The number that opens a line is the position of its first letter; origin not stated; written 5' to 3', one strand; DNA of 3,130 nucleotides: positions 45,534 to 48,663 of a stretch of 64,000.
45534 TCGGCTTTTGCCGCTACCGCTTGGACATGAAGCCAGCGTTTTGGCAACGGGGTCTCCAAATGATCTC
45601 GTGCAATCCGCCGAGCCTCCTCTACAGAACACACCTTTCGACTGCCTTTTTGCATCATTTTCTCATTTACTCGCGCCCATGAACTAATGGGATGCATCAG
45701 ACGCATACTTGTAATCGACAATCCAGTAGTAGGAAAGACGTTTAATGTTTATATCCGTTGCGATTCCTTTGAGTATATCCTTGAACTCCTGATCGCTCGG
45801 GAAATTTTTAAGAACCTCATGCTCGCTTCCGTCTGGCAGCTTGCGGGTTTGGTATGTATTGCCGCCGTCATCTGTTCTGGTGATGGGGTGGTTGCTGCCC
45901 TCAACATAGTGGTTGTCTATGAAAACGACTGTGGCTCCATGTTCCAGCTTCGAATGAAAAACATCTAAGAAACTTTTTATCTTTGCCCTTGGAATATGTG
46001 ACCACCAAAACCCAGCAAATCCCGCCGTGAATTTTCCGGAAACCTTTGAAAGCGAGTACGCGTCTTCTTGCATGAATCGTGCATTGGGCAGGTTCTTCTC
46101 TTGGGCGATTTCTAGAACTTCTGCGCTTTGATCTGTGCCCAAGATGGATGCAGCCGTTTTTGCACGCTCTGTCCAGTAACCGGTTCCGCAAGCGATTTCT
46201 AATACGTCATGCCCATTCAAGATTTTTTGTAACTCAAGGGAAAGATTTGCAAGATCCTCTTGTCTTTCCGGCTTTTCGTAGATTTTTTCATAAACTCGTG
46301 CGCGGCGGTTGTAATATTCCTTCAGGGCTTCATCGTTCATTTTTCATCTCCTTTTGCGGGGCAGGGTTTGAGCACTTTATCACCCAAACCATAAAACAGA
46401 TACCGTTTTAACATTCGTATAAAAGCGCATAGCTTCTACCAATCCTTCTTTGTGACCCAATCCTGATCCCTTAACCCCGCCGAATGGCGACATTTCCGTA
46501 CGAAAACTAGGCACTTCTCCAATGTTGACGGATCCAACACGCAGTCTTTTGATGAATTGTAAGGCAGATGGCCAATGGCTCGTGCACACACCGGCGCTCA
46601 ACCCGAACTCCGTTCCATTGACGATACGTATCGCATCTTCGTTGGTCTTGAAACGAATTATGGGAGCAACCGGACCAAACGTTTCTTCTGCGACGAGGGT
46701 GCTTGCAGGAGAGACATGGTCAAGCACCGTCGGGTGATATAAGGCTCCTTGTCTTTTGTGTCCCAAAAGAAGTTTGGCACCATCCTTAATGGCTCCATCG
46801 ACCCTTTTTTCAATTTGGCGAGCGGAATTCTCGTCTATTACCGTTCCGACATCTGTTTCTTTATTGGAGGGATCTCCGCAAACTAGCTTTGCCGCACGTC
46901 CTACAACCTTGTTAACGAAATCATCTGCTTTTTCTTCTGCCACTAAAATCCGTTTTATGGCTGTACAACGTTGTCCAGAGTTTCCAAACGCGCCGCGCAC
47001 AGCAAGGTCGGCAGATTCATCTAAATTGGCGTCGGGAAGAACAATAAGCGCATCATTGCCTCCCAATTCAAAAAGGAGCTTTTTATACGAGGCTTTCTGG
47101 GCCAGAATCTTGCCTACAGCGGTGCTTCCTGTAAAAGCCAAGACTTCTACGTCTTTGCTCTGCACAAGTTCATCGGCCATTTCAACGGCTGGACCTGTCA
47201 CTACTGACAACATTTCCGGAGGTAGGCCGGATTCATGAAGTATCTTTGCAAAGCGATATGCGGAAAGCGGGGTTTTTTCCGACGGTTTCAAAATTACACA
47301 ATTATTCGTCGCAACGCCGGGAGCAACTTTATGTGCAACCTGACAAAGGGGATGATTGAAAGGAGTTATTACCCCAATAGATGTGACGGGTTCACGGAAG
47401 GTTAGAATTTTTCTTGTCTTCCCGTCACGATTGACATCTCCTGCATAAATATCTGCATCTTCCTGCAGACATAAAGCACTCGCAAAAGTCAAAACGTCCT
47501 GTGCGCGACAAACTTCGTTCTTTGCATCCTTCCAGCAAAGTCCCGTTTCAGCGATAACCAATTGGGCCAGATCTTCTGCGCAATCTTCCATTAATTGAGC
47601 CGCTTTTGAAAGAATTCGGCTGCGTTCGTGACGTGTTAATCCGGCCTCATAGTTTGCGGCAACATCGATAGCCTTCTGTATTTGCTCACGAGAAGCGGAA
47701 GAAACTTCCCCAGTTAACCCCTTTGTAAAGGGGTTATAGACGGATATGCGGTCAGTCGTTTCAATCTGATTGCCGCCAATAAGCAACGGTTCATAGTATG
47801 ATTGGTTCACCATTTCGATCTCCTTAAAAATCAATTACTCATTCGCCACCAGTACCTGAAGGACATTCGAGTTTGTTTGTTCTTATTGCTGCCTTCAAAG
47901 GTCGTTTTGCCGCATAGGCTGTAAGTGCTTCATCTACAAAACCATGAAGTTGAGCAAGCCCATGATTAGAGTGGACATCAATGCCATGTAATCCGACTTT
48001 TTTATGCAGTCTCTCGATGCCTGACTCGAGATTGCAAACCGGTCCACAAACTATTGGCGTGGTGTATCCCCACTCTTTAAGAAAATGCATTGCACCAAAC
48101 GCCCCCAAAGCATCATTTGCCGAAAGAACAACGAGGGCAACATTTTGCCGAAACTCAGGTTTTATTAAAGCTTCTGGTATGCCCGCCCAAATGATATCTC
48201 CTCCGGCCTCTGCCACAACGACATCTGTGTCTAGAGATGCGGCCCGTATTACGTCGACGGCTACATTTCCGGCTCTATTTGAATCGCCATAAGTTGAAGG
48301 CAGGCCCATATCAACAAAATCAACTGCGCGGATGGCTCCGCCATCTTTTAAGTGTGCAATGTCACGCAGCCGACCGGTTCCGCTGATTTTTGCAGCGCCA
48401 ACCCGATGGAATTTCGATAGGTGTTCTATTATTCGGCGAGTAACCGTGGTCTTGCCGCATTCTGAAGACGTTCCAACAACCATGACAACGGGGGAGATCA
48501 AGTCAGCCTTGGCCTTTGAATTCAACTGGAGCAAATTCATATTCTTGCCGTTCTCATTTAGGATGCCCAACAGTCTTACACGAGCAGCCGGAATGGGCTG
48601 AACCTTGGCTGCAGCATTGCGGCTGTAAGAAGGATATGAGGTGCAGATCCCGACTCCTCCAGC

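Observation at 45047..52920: Prophage-borne 8-gene phosphonate (C-P) biosynthesis operon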

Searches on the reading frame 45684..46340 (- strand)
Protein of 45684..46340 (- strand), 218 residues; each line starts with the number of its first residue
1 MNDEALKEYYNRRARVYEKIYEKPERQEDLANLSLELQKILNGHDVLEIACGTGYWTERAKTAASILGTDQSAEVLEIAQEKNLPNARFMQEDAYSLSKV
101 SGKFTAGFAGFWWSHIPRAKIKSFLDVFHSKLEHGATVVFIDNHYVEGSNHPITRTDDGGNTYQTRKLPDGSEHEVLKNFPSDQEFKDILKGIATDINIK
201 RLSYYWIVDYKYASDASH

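Call 3: search_protein_families(library=pfam, proteins=[window:45684-46340:-], max_evalue=0.01)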
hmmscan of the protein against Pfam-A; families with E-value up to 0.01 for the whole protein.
window:45684-46340:- (218 aa): 6 families
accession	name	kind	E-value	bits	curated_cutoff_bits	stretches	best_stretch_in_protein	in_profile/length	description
PF13649.12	Methyltransf_25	-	1.3e-12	48.6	27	1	46-134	1-95/97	Methyltransferase domain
PF08241.18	Methyltransf_11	-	8.6e-07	30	21.2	1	47-139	1-94/95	Methyltransferase domain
PF08242.18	Methyltransf_12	-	7.7e-06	27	30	1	47-136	1-96/98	Methyltransferase domain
PF13847.12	Methyltransf_31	-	5.9e-05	23.2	27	1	43-99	4-68/145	Methyltransferase domain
PF13489.12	Methyltransf_23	-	7.8e-05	22.9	27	1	28-142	7-118/164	Methyltransferase domain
PF01728.25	FtsJ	-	0.0071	16.7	24.1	1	39-99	17-80/181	FtsJ-like methyltransferase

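Call 4: search_protein_families(library=ncbifam, proteins=[window:45684-46340:-], max_evalue=0.01)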
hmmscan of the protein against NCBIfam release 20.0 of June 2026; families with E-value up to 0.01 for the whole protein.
window:45684-46340:- (218 aa): 20 families
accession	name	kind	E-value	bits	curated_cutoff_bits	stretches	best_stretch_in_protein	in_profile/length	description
NF043040.1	corrin_prot_MT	hypoth_equivalog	6e-09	35.6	180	1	41-144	39-151/216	corrinoid protein-associated methyltransferase CpaM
TIGR01934.1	MenG_MenH_UbiE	subfamily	4.8e-08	32.6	158.35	1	41-106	38-109/223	ubiquinone/menaquinone biosynthesis methyltransferase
NF001244.0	PRK00216.1-5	equivalog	5.4e-07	29.1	216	1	41-105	47-120/236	bifunctional demethylmenaquinone methyltransferase/2-methoxy-6-polyprenyl-1,4-benzoquinol methylase UbiE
TIGR02072.1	BioC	equivalog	7.8e-07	29.1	184.95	1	38-126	28-122/244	malonyl-ACP O-methyltransferase BioC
NF002463.0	PRK01683.1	equivalog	1.3e-05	25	297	1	41-209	30-194/258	trans-aconitate 2-methyltransferase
TIGR02021.1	BchM-ChlM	equivalog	2.2e-05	24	158.9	1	31-136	42-151/218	magnesium protoporphyrin IX methyltransferase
TIGR00537.1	hemK_rel_arch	hypoth_equivalog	7.6e-05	22.5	87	1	28-105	6-84/179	HemK2/MTQ2 family protein methyltransferase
NF045667.1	MTase_DVU1556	equivalog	0.00026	20.5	155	1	31-142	11-121/213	DVU_1556 family methyltransferase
TIGR04345.1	ovoA_Cterm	equivalog_domain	0.00047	19.7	170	0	22-81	21-81/242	putative 4-mercaptohistidine N1-methyltransferase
TIGR01983.1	UbiG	equivalog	0.002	17.5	102.95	1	28-84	45-92/228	bifunctional 2-polyprenyl-6-hydroxyphenol methylase/3-demethylubiquinol 3-O-methyltransferase UbiG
NF045823.1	PthPhpthDimycoMt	equivalog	0.0023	17.2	300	1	38-100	62-128/256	phthiotriol/phenolphthiotriol dimycocerosates methyltransferase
NF041820.1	daptide_MTase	equivalog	0.0025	17.3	175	1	9-82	7-77/243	daptide-type RiPP biosynthesis methyltransferase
TIGR04290.1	meth_Rta_06860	hypoth_equivalog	0.0045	16.5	300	1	34-105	41-117/226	TIGR04290 family methyltransferase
NF045825.1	FAmtase_mtf2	equivalog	0.0046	16.2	400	1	38-106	54-126/248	fatty-acid O-methyltransferase Mtf2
NF038261.1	rhodoquin_RquA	equivalog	0.0055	16.5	175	1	37-153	44-165/218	rhodoquinone biosynthesis methyltransferase RquA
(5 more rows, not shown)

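Call 67: search_solved_structures(query=window:45684-46340:-, max_evalue=0.001)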
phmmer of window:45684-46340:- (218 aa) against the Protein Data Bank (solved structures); distinct sequences matched with E-value up to 0.001: 3.
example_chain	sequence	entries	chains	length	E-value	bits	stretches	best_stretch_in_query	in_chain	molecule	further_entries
3ou2_A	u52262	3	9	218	2.3e-15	60.2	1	7-194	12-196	SAM-dependent methyltransferase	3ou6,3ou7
2avn_A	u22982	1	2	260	6e-08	36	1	8-146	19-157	ubiquinone/menaquinone biosynthesis methyltransferase-related protein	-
3ccf_A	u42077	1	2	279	4.3e-06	29.9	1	38-124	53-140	Cyclopropane-fatty-acyl-phospholipid synthase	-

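Call 97: search_protein_families(library=padloc, proteins=[window:45684-46340:-], max_evalue=0.001)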
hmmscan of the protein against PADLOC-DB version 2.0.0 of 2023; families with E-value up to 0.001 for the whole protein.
window:45684-46340:- (218 aa): 1 family
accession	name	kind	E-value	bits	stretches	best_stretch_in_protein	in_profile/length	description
PDLC04134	mad2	-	4e-14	50.3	1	8-148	256-402/492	mads_2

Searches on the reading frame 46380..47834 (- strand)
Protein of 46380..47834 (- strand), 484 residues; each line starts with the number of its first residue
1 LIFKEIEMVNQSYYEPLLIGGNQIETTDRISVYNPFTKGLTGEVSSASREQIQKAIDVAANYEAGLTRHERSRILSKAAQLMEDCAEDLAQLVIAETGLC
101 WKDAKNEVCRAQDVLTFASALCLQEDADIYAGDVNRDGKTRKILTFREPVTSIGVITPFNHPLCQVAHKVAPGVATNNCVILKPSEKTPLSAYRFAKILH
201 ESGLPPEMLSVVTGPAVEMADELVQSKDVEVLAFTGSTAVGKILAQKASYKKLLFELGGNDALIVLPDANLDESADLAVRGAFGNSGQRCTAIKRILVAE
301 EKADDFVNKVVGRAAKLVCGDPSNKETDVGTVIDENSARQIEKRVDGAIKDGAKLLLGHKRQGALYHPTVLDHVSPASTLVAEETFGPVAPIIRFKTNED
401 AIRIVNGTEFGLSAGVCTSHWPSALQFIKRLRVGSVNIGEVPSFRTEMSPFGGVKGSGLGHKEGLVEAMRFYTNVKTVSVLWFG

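Call 3: search_protein_families(library=pfam, proteins=[window:46380-47834:-], max_evalue=0.01)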
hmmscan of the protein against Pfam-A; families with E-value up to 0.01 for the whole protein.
window:46380-47834:- (484 aa): 2 families
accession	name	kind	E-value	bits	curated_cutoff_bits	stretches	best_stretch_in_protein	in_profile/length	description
PF00171.27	Aldedh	-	1.4e-139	466.1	23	1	28-478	7-461/461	Aldehyde dehydrogenase family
PF05893.19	LuxC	-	2.2e-05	24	21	1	156-313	95-258/401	Acyl-CoA reductase (LuxC)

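Call 4: search_protein_families(library=ncbifam, proteins=[window:46380-47834:-], max_evalue=0.01)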
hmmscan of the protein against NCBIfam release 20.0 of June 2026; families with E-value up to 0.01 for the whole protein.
window:46380-47834:- (484 aa): 44 families (the best 25 are shown)
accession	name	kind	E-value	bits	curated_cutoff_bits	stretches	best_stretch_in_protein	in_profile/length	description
TIGR03250.1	PhnAcAld_DH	equivalog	9.7e-187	621.3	635.65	1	15-482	4-472/472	phosphonoacetaldehyde dehydrogenase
NF040648.1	lactal_redase_Meth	equivalog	1.2e-127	426.8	650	1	17-479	1-461/463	lactaldehyde dehydrogenase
NF047626.1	SulfactDhSafD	equivalog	3.5e-109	365.9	700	1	30-478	3-452/454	sulfoacetaldehyde dehydrogenase SafD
TIGR01780.1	SSADH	subfamily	7.9e-94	315.1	646.35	1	32-476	1-448/448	succinate-semialdehyde dehydrogenase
NF006916.0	PRK09407.1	equivalog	3.8e-92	309.5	521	1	22-480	28-492/526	succinic semialdehyde dehydrogenase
TIGR01804.1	BADH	equivalog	4.9e-89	299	668.6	1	22-476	5-467/467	betaine-aldehyde dehydrogenase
NF009725.0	PRK13252.1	equivalog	2e-88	297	593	1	18-480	10-479/488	betaine-aldehyde dehydrogenase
TIGR02299.1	HpaE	equivalog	1e-87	294.8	638.35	1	19-480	5-476/488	5-carboxymethyl-2-hydroxymuconate semialdehyde dehydrogenase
NF040869.1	G3PDH_Arch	equivalog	1.5e-87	294.4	780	1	16-478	21-489/502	NADP-dependent glyceraldehyde-3-phosphate dehydrogenase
NF002852.0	PRK03137.1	subfamily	2.1e-86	290.8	648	1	12-479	36-511/514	L-glutamate gamma-semialdehyde dehydrogenase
NF010000.0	PRK13473.1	subfamily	1.3e-85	287.8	615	1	17-479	5-471/475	aminobutyraldehyde dehydrogenase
NF052305.1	DioxValDhHalo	equivalog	2.3e-85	287.3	750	1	24-478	16-479/483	2,5-dioxovalerate dehydrogenase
NF042993.1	AlphKGSA_gudD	equivalog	1.8e-83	280.9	770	1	26-480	17-480/481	alpha-ketoglutaric semialdehyde dehydrogenase GucD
TIGR01237.1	D1pyr5carbox2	equivalog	5.4e-79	266.3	659.65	1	16-480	34-509/511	L-glutamate gamma-semialdehyde dehydrogenase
NF008415.0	PRK11241.1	equivalog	1.3e-78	264.8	828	1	24-477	22-477/482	NADP-dependent succinate-semialdehyde dehydrogenase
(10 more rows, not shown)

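Call 36: search_solved_structures(query=window:46380-47813:-, max_evalue=1e-60, show_alignments=1)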
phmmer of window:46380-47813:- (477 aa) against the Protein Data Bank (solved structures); distinct sequences matched with E-value up to 1e-60: 80 (the best 60 are shown).
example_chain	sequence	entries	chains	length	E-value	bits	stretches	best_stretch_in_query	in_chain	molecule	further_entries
4i3t_A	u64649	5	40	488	4.7e-142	477.2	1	7-475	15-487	Aldehyde dehydrogenase (NAD+)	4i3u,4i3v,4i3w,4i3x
3pqa_A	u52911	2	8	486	1.3e-85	291.2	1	12-473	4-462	Lactaldehyde dehydrogenase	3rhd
3prl_A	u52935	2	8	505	1.6e-82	281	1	13-462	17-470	NADP-dependent glyceraldehyde-3-phosphate dehydrogenase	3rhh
8hap_A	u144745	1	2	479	1.3e-78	268.1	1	22-473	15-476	Aldehyde dehydrogenase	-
9dla_A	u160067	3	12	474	2.9e-75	257.1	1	11-471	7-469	NADP-dependent glyceraldehyde-3-phosphate dehydrogenase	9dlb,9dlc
1euh_A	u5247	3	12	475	6.1e-75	256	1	19-471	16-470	NADP DEPENDENT NON PHOSPHORYLATING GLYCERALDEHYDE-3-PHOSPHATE DEHYDROGENASE | PROTEIN (NADP DEPENDENT NONPHOSPHORYLATING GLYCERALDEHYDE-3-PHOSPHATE DEHYDROGENAS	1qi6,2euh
2id2_A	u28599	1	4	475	2.2e-74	254.2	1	19-471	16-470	NADP-dependent glyceraldehyde-3-phosphate dehydrogenase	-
2esd_A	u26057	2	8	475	4.2e-74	253.2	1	19-471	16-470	NADP-dependent glyceraldehyde-3-phosphate dehydrogenase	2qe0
1qi1_A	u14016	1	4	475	1.5e-73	251.4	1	19-471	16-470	PROTEIN (NADP-DEPENDENT NONPHOSPHORYLATING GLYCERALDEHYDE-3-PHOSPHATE DEHYDROGENASE)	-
8of1_A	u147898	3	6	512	2.3e-73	250.8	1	19-469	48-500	Succinate-semialdehyde dehydrogenase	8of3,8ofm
7pkj_A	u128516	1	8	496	1e-72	248.7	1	11-471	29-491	Putative NADP-dependent glyceraldehyde-3-phosphate dehydrogenase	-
6mvr_A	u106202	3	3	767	1.6e-72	248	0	12-467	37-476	Aldehyde dehydrogenase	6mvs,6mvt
5kf0_A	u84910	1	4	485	1.7e-71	244.7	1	21-466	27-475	Aldehyde dehydrogenase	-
8qhn_D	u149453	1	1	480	2.5e-71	244.1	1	11-471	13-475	NADP-dependent glyceraldehyde-3-phosphate dehydrogenase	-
8qhn_A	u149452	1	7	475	2.6e-71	244.1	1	11-471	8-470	NADP-dependent glyceraldehyde-3-phosphate dehydrogenase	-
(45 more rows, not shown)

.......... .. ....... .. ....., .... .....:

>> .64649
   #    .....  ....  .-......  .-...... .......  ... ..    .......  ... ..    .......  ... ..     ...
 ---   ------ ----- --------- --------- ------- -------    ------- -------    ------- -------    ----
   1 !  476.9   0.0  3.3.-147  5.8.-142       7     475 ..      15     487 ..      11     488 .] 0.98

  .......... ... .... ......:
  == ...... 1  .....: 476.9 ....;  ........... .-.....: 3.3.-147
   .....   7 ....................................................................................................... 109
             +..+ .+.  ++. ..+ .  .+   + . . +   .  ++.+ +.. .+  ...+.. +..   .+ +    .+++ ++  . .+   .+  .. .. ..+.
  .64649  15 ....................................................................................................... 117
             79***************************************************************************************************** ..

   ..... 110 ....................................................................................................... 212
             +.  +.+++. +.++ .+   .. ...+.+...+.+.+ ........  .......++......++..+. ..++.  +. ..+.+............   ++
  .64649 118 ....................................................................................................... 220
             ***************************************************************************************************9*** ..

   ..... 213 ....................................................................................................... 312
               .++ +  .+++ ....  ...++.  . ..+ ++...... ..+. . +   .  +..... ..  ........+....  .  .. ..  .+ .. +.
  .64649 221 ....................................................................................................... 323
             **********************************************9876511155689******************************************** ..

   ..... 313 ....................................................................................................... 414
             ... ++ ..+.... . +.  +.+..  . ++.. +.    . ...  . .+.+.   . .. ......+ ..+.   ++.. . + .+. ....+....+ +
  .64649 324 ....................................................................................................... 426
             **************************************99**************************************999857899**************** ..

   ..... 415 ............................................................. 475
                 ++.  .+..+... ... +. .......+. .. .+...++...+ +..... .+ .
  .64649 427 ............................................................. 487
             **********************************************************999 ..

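Call 97: search_protein_families(library=padloc, proteins=[window:46380-47813:-], max_evalue=0.001)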
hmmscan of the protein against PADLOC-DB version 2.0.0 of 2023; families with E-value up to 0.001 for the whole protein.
window:46380-47813:- (477 aa): 0 families

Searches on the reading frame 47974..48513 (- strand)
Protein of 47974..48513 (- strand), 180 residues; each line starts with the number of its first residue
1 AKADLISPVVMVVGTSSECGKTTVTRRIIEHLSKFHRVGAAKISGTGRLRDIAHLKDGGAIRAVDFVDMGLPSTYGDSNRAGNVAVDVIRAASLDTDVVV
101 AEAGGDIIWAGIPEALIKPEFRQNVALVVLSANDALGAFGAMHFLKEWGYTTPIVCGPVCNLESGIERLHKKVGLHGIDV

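Call 90: search_solved_structures(query=window:47974-48513:-, max_evalue=10, show_alignments=4)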
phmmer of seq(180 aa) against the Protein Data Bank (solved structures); distinct sequences matched with E-value up to 10: 4.
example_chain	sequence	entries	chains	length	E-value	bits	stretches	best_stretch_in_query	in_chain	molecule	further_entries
9s5v_A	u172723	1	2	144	1.4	11.9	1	130-167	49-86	diFe-Sulerythin_E53D:E126D reduced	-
9s59_A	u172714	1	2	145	1.4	11.9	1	130-167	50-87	Sulerythrin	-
9s4p_A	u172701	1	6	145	1.4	11.9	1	130-167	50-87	Sulerythrin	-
9s5d_A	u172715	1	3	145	1.4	11.9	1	130-167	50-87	Sulerythrin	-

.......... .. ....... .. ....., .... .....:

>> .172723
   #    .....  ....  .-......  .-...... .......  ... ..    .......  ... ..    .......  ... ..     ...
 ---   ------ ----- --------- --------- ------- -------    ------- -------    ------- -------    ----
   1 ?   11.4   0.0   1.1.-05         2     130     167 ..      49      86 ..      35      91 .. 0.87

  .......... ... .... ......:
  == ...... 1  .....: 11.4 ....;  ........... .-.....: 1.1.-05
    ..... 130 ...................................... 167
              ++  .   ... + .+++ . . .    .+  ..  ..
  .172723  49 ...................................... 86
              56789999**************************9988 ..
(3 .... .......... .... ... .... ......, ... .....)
